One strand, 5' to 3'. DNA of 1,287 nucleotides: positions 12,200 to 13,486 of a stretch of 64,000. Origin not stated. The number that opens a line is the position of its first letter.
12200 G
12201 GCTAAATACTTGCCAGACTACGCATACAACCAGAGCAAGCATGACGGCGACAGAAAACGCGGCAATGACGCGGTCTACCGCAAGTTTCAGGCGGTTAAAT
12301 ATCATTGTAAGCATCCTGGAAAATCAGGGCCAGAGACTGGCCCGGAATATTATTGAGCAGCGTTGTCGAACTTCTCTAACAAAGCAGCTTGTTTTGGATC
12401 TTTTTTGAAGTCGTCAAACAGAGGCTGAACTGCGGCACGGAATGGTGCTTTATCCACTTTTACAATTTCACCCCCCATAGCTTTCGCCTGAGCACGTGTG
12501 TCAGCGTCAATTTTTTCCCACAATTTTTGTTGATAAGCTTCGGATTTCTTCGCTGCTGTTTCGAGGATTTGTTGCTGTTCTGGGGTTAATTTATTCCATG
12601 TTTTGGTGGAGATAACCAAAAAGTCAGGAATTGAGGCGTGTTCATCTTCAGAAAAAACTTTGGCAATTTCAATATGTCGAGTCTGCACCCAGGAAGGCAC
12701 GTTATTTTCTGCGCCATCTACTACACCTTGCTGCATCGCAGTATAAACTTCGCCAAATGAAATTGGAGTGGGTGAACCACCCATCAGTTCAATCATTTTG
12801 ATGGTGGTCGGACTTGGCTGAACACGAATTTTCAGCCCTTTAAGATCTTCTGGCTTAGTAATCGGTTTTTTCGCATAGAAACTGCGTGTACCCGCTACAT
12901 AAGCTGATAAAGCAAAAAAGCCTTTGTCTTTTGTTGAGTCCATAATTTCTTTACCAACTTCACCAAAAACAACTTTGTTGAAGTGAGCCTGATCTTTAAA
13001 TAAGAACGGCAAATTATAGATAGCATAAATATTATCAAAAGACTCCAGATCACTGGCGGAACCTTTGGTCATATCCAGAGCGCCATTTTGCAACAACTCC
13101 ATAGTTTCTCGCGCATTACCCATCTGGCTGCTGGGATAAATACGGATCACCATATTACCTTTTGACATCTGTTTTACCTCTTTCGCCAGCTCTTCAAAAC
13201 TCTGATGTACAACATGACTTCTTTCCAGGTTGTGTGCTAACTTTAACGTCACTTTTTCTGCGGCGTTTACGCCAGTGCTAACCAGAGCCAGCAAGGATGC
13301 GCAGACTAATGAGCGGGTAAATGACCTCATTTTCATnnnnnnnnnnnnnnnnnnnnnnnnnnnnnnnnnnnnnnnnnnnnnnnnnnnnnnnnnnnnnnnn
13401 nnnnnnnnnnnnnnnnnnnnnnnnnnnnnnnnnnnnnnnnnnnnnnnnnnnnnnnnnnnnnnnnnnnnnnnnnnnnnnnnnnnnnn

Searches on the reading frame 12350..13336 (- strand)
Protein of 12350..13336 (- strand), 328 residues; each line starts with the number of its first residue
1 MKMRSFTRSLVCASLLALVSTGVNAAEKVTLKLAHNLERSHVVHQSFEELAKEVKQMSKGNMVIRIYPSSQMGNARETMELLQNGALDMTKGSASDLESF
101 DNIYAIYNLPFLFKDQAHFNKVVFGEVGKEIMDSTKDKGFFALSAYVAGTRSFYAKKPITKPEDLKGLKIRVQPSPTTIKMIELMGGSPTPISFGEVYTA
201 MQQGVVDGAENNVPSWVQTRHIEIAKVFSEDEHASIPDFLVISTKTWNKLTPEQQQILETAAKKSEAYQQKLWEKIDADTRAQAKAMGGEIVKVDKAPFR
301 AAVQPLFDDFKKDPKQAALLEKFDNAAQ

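Call 25: search_solved_structures(query=window:12350-13336:-, max_evalue=1e-10)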
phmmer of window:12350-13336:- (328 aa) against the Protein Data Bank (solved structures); distinct sequences matched with E-value up to 1e-10: 87 (the best 60 are shown).
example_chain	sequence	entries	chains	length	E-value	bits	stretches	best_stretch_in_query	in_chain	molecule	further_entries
4ovr_A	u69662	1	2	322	3.2e-68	233.5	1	46-322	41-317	TRAP dicarboxylate transporter, DctP subunit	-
4n15_A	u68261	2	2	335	1.9e-66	227.6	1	37-323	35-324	TRAP dicarboxylate transporter, DctP subunit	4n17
4ln5_A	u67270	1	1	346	2.2e-66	227.5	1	37-323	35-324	TRAP dicarboxylate transporter, DctP subunit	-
4mhf_A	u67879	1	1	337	1.7e-64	221.3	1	7-321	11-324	TRAP dicarboxylate transporter, DctP subunit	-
4mij_A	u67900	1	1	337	1.7e-64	221.3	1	7-321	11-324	TRAP dicarboxylate transporter, DctP subunit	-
4x8r_A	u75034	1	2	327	7.3e-64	219.2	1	42-314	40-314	TRAP dicarboxylate transporter, DctP subunit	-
4n91_A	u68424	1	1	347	2.9e-60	207.4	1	8-310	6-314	TRAP dicarboxylate transporter, DctP subunit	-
4n8y_A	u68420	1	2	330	1.4e-59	205.1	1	44-324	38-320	Putative TRAP-type C4-dicarboxylate transport system, binding periplasmic protein (DctP su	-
4xfe_A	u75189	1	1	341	1.8e-58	201.5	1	6-308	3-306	TRAP dicarboxylate transporter subunit DctP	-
4pf8_A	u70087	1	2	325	8e-53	182.9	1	42-326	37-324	TRAP-T family transporter, DctP (Periplasmic binding) subunit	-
4ng7_A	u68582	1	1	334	5.4e-52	180.2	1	46-311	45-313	TRAP periplasmic solute binding protein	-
4x04_A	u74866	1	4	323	1.1e-51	179.3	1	47-311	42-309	solute binding protein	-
4ovq_A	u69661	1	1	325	2.1e-51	178.3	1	54-321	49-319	TRAP dicarboxylate ABC transporter, substrate-binding protein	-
4p1l_A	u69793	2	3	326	4.5e-50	173.9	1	45-319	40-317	TRAP dicarboxylate transporter, DctP subunit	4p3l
4p47_A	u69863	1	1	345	2.6e-42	148.4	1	13-313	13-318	TRAP dicarboxylate transporter, DctP subunit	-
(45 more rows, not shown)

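Call 26: find_related_loci(query=window:12350-13336:-, collection=genome_contigs, flank=4000)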
Query window:12350-13336:- (328 aa) in genome_contigs; peptide patterns used: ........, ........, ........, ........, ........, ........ (x = any residue, [..] = any of these).
81 stretches matched a pattern; 42 encode a relative of the query (tblastn E <= 1e-3); 42 distinct loci.
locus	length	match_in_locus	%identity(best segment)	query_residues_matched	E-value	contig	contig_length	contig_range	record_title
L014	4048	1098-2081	100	1-328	0e+0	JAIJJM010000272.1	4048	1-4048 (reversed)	MAG: Collinsella sp. isolate Map_57_008 contig_100_3234, whole genome shotgun sequence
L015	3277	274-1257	100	1-328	0e+0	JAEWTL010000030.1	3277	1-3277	MAG: Bacillota bacterium isolate OH_SDB_141 k127_323278, whole genome shotgun sequence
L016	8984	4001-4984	99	1-328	0e+0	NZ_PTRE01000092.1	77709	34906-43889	Escherichia sp. MOD1-EC7003 MOD1-EC7003_92_length_77709_cov_122, whole genome shotgun sequence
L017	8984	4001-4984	93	1-328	0e+0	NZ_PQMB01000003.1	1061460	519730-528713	Citrobacter amalonaticus strain S646 scaffold3.1, whole genome shotgun sequence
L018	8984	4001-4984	92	1-328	0e+0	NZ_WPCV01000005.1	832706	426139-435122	Citrobacter sp. On2M On2M_5, whole genome shotgun sequence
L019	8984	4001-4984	91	1-328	0e+0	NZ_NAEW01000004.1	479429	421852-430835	Citrobacter braakii strain ATCC 51113 CbraakiiATCC_L001_NODE_4_length_479429__29.3094, whole genome shotgun sequence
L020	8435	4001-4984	91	1-328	0e+0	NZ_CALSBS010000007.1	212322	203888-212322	Pseudocitrobacter vendiensis strain CPO20170097T, whole genome shotgun sequence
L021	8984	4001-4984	91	1-328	0e+0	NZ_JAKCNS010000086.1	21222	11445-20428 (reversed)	Kluyvera intermedia strain INSAq229 Aq229_contig_87, whole genome shotgun sequence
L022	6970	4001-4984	91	1-328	0e+0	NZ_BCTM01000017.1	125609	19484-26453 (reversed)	Kluyvera cryocrescens NBRC 102467, whole genome shotgun sequence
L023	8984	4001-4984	90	1-328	0e+0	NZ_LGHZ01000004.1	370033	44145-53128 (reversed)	Kluyvera genomosp. 1 strain L2 contig4, whole genome shotgun sequence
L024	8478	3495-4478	90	1-328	0e+0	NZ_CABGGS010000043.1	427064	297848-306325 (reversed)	Klebsiella spallanzanii isolate SB6411, whole genome shotgun sequence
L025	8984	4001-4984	89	1-328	0e+0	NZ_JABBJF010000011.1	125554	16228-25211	Kluyvera sichuanensis strain 090646 contig00011, whole genome shotgun sequence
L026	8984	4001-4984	89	1-328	0e+0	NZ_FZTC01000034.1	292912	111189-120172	Klebsiella grimontii strain 06D021, whole genome shotgun sequence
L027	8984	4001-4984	86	1-328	0e+0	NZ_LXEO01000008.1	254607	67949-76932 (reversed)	Buttiauxella noackiae ATCC 51607 Sequence00008, whole genome shotgun sequence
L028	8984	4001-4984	89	1-328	0e+0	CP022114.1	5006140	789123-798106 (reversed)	Kluyvera genomosp. 3 strain YDC799 chromosome, complete genome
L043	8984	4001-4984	81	1-328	0e+0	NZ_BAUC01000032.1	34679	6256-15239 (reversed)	Edwardsiella hoshinae NBRC 105699 = ATCC 33379 strain NBRC 105699, whole genome shotgun sequence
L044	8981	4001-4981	81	1-327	0e+0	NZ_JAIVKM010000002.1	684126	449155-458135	Mangrovibacter yixingensis strain SaN21-3 SaN21-3_ctg002, whole genome shotgun sequence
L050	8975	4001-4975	60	1-325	2e-138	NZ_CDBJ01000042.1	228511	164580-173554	Aeromonas rivuli strain DSM 22539, whole genome shotgun sequence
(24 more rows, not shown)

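Call 35: search_protein_families(library=ncbifam, proteins=[L050:2164-3648:-, L050:577-2058:-, L050:6983-7768:+, window:12350-13336:-, L043:2702-3718:-, L043:1460-2611:-, L027:2576-3199:+, L044:1529-3541:-], max_evalue=1e-10)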
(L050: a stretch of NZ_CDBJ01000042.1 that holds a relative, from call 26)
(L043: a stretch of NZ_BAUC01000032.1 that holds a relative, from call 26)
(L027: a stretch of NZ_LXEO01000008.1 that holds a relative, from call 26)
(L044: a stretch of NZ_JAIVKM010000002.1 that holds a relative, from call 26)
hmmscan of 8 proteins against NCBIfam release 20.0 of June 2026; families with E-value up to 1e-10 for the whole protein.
L050:2164-3648:- (494 aa): 1 family
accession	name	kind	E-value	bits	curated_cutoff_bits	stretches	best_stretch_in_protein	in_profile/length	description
NF002794.0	PRK02925.1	equivalog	1e-201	670.8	387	1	25-490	1-458/459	glucuronate isomerase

L050:577-2058:- (493 aa): 4 families
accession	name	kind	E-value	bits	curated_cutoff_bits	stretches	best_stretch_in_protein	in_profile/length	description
NF002969.0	PRK03643.1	subfamily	3.9e-218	725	359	1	7-493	1-482/482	tagaturonate reductase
NF043014.1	DArabDhDalD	equivalog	3e-27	95.4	600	1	26-423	3-399/452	D-arabinitol 4-dehydrogenase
NF011611.0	PRK15037.1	subfamily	1.9e-26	92.6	603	1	166-489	175-483/486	fructuronate reductase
NF002653.0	PRK02318.2-6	equivalog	2.4e-12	46.6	404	1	167-377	112-301/387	mannitol-1-phosphate 5-dehydrogenase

L050:6983-7768:+ (261 aa): 13 families
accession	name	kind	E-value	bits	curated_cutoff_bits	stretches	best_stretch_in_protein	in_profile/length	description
NF008571.0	PRK11523.1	equivalog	4.5e-133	442.5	396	1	4-255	2-252/258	transcriptional regulator ExuR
NF007588.0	PRK10225.1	equivalog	3.4e-74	249.4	442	1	8-250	7-252/257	Uxu operon transcriptional regulator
NF003011.0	PRK03837.1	subfamily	7.9e-30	104.2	260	1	7-227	10-232/241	transcriptional regulator NanR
NF007741.0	PRK10421.1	equivalog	8.7e-28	97.4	311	1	7-228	4-233/262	transcriptional regulator LldR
NF007001.0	PRK09464.1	equivalog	8.3e-23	81.3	330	1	8-233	8-237/254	pyruvate dehydrogenase complex transcriptional repressor PdhR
NF007442.0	PRK09990.1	equivalog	1.7e-18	67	301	1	7-230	7-237/256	transcriptional regulator GlcC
TIGR03338.1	phnR_burk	equivalog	3.7e-15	56.1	271.5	1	3-226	4-211/212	phosphonate utilization associated transcriptional regulator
TIGR02325.1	C_P_lyase_phnF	equivalog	1.2e-14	54.4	156.8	1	11-89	9-87/238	phosphonate metabolism transcriptional regulator PhnF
NF052282.1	PLP_TF_PdxR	equivalog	6.5e-13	48.5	320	1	11-89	2-77/448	MocR-like pyridoxine biosynthesis transcription factor PdxR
NF052290.2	MocR_like_YczR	exception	7.4e-13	48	487.4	1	9-92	18-99/458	MocR-like transcription factor YczR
TIGR02404.1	trehalos_R_Bsub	equivalog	1.5e-12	47.7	211.95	1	12-80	2-70/233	trehalose operon repressor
NF041547.1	GntR_LSA1692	equivalog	2.9e-12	46.7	275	1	11-78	2-69/233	GntR family transcriptional regulator, LSA1692 subfamily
TIGR02018.2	his_ut_repres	equivalog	4.2e-12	45.9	220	1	12-83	1-72/226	histidine utilization transcriptional repressor HutC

window:12350-13336:- (328 aa): 2 families
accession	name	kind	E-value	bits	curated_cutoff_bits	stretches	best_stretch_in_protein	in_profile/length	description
TIGR00787.1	dctP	subfamily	3.1e-85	285.7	175.05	1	33-285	1-254/257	DctP family TRAP transporter solute-binding subunit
NF037995.1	TRAP_S1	subfamily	3.3e-76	256.2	50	1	32-297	1-266/271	TRAP transporter substrate-binding protein DctP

L043:2702-3718:- (338 aa): 12 families
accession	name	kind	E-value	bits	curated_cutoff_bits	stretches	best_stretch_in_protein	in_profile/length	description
NF007488.0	PRK10082.1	equivalog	8.1e-49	166.4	301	1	32-322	9-296/303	hypochlorite stress DNA-binding transcriptional regulator HypT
NF040786.1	LysR_Sec_metab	equivalog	6.9e-16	58.1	250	1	34-116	1-83/298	selenium metabolism-associated LysR family transcriptional regulator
NF008416.0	PRK11242.1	equivalog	1.1e-15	57.8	277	1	39-182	6-148/300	transcriptional regulator CynR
NF008722.0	PRK11716.1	equivalog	2e-15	56.6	246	1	34-116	1-83/293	HTH-type transcriptional activator IlvY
NF002964.0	PRK03635.1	subfamily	6.4e-14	51.7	197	0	34-102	3-68/297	ArgP/LysG family DNA-binding transcriptional regulator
TIGR02424.1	TF_pcaQ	equivalog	1.6e-13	50.2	303.8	1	33-289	2-261/300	pca operon transcription factor PcaQ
NF009888.0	PRK13348.1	subfamily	3.5e-13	49.2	297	1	36-103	5-69/302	HTH-type transcriptional regulator ArgP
NF041036.1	decaheme_TF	subfamily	4.8e-13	49.2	210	1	34-101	1-68/301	multiheme cytochrome-associated LysR family transcriptional regulator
TIGR03298.1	argP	subfamily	7e-13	48.3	273.55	0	38-102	5-66/292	ArgP/LysG family DNA-binding transcriptional regulator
NF040888.1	trans_reg_YafC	equivalog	1.2e-11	44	470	0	39-107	8-76/293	DNA-binding transcriptional regulator YafC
NF007385.0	PRK09906.1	equivalog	2.2e-11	43.4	356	1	34-107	1-74/296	DNA-binding transcriptional regulator HcaR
NF008352.0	PRK11139.1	subfamily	4.4e-11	42.4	288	0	40-114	12-86/305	transcriptional regulator GcvA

L043:1460-2611:- (383 aa): 8 families
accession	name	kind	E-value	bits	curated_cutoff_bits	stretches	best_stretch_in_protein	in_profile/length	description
TIGR01430.1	aden_deam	equivalog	3.2e-53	180.8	216.55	1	29-347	2-318/323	adenosine deaminase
NF006850.0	PRK09358.1-6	equivalog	3.4e-42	144.5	419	1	23-351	3-326/334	adenosine deaminase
NF006848.0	PRK09358.1-3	equivalog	1.2e-37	129.9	426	1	28-345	4-316/325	adenosine deaminase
NF006849.0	PRK09358.1-5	equivalog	5.1e-30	104.7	494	1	25-354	9-342/350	adenosine deaminase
NF006854.0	PRK09358.3-1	equivalog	7.9e-22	77.8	530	1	21-359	7-337/344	adenosine deaminase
NF006846.0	PRK09358.1-1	equivalog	1e-21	77.4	459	1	26-343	4-321/333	adenosine deaminase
NF006847.0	PRK09358.1-2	equivalog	1.3e-21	76.8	412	1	23-347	8-347/364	adenosine deaminase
NF006856.0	PRK09358.3-3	equivalog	1.7e-12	47.2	510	1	181-313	162-289/316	adenosine deaminase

L027:2576-3199:+ (207 aa): 0 families

L044:1529-3541:- (670 aa): 1 family
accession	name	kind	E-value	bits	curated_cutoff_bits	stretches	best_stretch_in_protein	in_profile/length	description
NF042990.1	olalg_lyase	equivalog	8.2e-26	90.4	1400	1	97-268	89-267/727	oligoalginate lyase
